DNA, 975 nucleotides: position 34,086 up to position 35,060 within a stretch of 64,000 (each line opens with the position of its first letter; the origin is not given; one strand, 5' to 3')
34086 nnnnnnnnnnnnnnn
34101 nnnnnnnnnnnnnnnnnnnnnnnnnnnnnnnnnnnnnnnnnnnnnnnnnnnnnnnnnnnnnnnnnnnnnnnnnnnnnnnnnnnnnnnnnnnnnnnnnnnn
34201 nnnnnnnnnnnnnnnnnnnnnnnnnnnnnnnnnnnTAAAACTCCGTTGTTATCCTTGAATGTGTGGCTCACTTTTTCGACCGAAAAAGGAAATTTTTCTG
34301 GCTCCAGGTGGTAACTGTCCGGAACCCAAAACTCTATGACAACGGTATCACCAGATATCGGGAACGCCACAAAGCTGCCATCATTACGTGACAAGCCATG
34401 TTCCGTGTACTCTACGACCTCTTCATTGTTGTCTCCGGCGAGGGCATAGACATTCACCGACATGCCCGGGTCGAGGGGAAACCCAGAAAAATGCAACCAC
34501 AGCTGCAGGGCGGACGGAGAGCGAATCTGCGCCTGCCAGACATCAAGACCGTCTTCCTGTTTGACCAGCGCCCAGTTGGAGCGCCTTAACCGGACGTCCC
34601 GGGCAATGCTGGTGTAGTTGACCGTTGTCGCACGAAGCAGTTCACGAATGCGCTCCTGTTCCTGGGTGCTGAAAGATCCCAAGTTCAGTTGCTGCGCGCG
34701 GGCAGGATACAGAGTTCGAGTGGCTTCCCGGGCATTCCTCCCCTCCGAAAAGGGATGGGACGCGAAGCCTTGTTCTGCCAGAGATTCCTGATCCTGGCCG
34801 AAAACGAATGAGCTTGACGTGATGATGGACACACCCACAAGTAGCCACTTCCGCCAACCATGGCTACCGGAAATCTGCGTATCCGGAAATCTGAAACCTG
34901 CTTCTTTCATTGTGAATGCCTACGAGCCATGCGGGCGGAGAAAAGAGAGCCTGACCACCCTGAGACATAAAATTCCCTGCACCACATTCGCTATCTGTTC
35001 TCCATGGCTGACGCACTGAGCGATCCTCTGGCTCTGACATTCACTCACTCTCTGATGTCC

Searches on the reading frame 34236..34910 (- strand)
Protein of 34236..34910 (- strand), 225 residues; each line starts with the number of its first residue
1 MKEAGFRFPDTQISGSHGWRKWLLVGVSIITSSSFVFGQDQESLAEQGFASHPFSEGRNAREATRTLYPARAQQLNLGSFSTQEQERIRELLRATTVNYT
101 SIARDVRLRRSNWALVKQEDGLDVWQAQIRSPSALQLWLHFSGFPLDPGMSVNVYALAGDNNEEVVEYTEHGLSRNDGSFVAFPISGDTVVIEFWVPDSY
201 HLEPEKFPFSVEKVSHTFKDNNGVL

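Call 56: search_protein_families(library=pfam, proteins=[window:34236-34910:-], max_evalue=1)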
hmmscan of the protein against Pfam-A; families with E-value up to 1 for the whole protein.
window:34236-34910:- (225 aa): 0 families

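Call 82: search_solved_structures(query=A7, max_evalue=10, show_alignments=2)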
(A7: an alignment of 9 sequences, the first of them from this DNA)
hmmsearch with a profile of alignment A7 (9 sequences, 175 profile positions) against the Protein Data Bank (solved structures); distinct sequences matched with E-value up to 10: 6.
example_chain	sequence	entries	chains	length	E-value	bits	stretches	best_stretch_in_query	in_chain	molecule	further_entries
9omd_I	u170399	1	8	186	0.025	17.2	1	112-165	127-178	Lysyl endopeptidase propeptide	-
3e5a_B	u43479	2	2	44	0.89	12.2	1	118-153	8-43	Targeting protein for Xklp2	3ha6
1ol5_B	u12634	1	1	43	0.92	12.1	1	118-153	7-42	RESTRICTED EXPRESSION PROLIFERATION ASSOCIATED PROTEIN 100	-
4c3p_B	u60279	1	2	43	0.92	12.1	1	118-153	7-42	TARGETING PROTEIN FOR XKLP2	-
5hq2_M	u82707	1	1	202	1.3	11.7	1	9-47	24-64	N-lysine methyltransferase SETD8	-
7xpx_K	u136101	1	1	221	1.5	11.5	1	9-47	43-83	N-lysine methyltransferase KMT5A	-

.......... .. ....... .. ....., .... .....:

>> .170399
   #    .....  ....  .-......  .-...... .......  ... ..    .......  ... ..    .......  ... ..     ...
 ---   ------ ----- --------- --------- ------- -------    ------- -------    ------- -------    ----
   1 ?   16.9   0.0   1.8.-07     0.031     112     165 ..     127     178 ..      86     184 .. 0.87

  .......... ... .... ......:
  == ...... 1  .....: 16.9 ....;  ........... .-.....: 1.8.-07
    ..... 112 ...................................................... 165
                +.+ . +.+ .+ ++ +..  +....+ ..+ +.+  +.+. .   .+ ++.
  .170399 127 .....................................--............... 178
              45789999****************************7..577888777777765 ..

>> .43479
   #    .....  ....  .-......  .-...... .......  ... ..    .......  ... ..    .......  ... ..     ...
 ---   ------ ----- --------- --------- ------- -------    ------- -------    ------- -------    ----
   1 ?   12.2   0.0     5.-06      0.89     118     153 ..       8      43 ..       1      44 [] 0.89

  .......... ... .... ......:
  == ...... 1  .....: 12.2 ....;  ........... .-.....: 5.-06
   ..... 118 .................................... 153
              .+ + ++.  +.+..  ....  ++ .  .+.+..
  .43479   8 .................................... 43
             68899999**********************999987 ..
